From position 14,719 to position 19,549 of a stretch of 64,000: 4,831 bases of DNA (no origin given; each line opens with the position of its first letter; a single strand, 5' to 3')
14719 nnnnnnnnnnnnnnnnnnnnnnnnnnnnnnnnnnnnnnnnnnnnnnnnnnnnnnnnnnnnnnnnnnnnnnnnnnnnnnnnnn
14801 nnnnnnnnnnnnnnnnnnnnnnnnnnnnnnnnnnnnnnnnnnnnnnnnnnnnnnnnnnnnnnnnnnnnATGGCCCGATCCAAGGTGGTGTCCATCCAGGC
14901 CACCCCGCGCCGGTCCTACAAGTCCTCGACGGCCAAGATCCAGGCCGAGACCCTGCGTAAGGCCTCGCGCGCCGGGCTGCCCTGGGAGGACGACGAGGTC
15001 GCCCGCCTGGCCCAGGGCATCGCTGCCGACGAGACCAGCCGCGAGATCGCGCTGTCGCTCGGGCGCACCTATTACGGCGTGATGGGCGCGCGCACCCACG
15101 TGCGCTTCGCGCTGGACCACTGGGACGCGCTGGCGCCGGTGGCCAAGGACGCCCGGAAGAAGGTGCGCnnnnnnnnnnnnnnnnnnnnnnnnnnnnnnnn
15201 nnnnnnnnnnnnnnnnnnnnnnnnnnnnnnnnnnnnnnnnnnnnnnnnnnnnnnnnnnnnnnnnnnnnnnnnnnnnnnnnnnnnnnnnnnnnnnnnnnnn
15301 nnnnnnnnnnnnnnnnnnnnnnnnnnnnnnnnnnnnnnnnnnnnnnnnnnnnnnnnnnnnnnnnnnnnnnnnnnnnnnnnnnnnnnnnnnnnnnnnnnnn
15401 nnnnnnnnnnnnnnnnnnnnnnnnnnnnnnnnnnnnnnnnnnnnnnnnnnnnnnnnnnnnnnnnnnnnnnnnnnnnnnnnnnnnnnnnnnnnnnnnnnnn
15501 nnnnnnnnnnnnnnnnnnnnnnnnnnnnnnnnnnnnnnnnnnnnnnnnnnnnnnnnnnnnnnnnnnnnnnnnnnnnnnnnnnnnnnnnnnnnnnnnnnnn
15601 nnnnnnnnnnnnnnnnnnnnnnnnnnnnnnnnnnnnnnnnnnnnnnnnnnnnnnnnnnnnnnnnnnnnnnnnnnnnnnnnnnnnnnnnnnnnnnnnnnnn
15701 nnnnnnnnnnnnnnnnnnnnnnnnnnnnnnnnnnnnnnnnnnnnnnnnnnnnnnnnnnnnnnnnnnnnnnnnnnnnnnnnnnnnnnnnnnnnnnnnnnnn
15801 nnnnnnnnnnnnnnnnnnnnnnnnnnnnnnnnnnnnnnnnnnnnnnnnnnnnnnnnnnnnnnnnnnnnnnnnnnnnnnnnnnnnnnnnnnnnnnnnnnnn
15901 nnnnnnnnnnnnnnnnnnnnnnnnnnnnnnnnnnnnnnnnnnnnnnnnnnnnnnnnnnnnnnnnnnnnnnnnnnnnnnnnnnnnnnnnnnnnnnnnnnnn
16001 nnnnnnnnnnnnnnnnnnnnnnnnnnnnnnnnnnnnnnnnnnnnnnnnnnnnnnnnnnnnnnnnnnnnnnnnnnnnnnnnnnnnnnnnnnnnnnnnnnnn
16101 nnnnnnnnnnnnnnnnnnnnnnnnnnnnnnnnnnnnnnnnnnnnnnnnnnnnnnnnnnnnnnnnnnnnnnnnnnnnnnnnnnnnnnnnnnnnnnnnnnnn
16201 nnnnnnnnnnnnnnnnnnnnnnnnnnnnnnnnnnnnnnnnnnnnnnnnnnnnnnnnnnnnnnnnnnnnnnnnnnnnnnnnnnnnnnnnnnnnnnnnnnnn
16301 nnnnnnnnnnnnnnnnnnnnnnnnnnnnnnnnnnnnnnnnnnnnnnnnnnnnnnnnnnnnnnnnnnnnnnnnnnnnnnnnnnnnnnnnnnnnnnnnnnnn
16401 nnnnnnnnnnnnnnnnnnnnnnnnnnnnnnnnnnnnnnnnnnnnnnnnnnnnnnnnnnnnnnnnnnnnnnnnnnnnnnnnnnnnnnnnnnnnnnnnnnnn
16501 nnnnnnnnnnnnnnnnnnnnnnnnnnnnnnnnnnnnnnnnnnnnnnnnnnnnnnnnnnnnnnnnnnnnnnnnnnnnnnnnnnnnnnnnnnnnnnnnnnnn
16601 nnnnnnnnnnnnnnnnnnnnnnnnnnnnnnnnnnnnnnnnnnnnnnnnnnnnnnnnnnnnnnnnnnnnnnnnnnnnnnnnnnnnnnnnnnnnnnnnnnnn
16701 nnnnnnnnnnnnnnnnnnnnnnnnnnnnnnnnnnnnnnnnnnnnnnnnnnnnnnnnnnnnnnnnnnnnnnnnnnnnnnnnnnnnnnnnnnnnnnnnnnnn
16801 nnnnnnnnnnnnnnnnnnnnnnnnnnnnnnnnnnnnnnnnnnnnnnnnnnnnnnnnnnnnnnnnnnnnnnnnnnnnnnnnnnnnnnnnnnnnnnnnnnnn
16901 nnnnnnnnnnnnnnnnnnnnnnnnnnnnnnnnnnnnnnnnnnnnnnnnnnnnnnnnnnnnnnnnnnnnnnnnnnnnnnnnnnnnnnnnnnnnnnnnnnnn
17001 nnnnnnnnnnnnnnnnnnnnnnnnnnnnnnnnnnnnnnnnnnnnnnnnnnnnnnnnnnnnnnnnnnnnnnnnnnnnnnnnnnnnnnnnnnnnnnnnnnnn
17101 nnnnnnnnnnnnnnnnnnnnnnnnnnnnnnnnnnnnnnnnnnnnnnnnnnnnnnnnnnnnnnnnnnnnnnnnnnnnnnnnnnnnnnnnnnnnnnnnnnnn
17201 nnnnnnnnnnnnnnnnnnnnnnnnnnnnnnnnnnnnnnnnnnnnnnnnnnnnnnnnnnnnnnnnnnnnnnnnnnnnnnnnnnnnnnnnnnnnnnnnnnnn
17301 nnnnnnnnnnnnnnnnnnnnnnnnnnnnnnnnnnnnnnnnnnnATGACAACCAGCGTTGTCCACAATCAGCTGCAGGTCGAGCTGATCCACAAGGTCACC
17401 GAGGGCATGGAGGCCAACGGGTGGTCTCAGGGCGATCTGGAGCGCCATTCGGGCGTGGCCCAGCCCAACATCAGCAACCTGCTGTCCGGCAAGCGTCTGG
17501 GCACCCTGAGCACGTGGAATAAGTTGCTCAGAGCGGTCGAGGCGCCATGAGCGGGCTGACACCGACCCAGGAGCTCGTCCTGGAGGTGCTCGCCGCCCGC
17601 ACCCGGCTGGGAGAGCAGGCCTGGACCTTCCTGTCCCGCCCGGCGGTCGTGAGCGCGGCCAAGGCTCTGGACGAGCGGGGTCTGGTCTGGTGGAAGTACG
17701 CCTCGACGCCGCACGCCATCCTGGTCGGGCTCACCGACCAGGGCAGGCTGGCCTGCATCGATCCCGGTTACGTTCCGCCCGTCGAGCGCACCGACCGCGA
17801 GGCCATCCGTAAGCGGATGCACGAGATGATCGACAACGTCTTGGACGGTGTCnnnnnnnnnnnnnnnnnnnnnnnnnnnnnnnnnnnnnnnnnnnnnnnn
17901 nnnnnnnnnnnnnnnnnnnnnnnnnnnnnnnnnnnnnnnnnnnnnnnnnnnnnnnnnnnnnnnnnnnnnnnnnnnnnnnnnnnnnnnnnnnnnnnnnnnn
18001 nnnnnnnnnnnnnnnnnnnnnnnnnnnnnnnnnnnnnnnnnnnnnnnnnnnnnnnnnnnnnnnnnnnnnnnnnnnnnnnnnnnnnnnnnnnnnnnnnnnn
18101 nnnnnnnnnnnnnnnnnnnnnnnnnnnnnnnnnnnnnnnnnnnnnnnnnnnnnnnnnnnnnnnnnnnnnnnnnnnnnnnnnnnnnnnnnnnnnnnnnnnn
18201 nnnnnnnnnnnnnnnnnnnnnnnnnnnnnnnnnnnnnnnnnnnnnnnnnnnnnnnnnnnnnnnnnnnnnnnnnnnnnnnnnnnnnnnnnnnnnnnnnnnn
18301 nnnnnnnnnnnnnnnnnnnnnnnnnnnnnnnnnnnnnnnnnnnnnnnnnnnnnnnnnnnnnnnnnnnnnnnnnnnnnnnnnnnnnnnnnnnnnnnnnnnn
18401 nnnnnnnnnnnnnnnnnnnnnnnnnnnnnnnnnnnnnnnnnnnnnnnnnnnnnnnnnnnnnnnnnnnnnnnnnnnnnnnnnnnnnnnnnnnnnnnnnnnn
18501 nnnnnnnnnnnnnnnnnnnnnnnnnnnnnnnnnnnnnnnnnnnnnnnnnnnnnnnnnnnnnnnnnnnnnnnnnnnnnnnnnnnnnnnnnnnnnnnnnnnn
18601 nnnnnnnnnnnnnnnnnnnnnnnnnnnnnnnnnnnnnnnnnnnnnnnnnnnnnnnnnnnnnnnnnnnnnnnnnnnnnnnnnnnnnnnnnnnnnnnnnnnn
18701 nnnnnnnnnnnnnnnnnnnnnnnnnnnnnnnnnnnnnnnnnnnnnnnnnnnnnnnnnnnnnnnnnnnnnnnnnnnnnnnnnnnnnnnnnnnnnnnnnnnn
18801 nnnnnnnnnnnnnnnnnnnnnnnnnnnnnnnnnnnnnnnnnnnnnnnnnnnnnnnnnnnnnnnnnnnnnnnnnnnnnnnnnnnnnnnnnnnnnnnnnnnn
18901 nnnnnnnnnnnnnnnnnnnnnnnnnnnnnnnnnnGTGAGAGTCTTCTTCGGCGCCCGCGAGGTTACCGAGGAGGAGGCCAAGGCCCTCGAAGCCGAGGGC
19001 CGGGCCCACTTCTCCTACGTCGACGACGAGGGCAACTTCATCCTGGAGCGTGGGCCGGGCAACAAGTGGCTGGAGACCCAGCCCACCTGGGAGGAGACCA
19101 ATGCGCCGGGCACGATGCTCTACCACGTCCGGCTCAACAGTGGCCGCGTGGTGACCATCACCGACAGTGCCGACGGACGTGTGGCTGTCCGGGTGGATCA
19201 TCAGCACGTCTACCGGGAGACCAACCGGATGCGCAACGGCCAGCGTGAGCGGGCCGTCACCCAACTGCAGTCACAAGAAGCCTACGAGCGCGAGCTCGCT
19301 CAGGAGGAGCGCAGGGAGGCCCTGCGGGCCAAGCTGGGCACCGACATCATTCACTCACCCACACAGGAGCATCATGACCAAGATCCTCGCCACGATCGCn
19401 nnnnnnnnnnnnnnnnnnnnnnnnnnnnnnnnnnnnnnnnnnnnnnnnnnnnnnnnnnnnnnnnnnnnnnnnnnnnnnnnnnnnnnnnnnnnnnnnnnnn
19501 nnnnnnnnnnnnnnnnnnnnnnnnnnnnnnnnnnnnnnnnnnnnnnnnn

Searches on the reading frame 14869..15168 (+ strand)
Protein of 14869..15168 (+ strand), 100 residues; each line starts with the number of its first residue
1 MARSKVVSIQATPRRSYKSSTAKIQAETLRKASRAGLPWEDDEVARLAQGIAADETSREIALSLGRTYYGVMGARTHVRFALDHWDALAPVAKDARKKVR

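Call 48: search_protein_families(library=phrogs, proteins=[window:14869-15168:+], max_evalue=0.01)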
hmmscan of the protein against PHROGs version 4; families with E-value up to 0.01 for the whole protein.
window:14869-15168:+ (100 aa): 2 families
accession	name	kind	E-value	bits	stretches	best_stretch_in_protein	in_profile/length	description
phrog_2511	-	DNA, RNA and nucleotide metabolism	5.2e-59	197.3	1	1-100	1-100/100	HTH DNA binding protein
phrog_323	-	transcription regulation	5.8e-05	23.8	1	22-80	132-190/319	transcriptional regulator, D5-like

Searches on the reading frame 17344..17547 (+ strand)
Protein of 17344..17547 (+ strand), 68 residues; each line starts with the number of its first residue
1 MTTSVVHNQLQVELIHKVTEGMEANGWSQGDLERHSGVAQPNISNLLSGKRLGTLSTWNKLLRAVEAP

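Call 48: search_protein_families(library=phrogs, proteins=[window:17344-17547:+], max_evalue=0.01)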
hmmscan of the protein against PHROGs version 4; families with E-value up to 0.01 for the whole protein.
window:17344-17547:+ (68 aa): 11 families
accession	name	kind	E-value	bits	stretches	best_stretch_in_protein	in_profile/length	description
phrog_1373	-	transcription regulation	1.2e-07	32.9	1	11-65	63-115/166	transcriptional regulator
phrog_3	-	transcription regulation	3.2e-05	24.9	1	8-65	83-137/430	transcriptional repressor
phrog_2339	-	DNA, RNA and nucleotide metabolism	3.2e-05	24.9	1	9-50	21-62/98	HTH DNA binding protein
phrog_8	-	transcription regulation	3.2e-05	24.6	1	17-63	165-206/346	transcriptional regulator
phrog_6831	-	transcription regulation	7.3e-05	23.7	1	22-53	14-44/68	transcriptional regulator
phrog_296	-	integration and excision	0.00011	22.1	1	10-63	224-278/626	DNA transposition protein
phrog_4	-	transcription regulation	0.00042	20.4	1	14-58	137-177/400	transcriptional repressor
phrog_7241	-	transcription regulation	0.0013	19.7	1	4-65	54-113/122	transcriptional regulator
phrog_2328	-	transcription regulation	0.0027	18.5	1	12-57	14-59/128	transcriptional repressor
phrog_1468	-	transcription regulation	0.0052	17.4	1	14-53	8-47/67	transcriptional repressor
phrog_4583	-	transcription regulation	0.006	17.6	1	10-51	7-48/81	transcriptional repressor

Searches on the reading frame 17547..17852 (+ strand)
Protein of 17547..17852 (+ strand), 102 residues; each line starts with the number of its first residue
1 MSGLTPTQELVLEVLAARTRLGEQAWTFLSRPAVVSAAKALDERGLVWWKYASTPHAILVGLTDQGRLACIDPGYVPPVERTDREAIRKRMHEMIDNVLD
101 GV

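Call 48: search_protein_families(library=phrogs, proteins=[window:17547-17852:+], max_evalue=0.01)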
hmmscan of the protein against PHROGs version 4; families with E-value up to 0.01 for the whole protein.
window:17547-17852:+ (102 aa): 1 family
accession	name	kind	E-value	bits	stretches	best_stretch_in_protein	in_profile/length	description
phrog_2590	-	unknown function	6e-57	191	1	1-102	1-102/102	-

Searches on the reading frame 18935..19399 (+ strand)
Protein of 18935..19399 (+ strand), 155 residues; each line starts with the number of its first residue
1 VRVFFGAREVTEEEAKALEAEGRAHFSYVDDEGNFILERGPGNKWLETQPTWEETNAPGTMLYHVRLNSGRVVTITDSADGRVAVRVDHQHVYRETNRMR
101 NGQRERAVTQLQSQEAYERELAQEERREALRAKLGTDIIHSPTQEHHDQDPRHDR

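Call 46: search_protein_families(library=pfam, proteins=[window:18935-19399:+], max_evalue=0.1)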
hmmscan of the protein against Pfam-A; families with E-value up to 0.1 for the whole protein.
window:18935-19399:+ (155 aa): 2 families
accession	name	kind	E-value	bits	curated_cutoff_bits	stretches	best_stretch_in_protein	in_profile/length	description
PF23801.1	DUF7177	-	0.0073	17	27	1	54-86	51-83/83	Family of unknown function (DUF7177)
PF24203.1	Phage_ProQ_C_like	-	0.015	16.4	27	1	71-141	23-89/112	Phage ProQ C-terminal-like domain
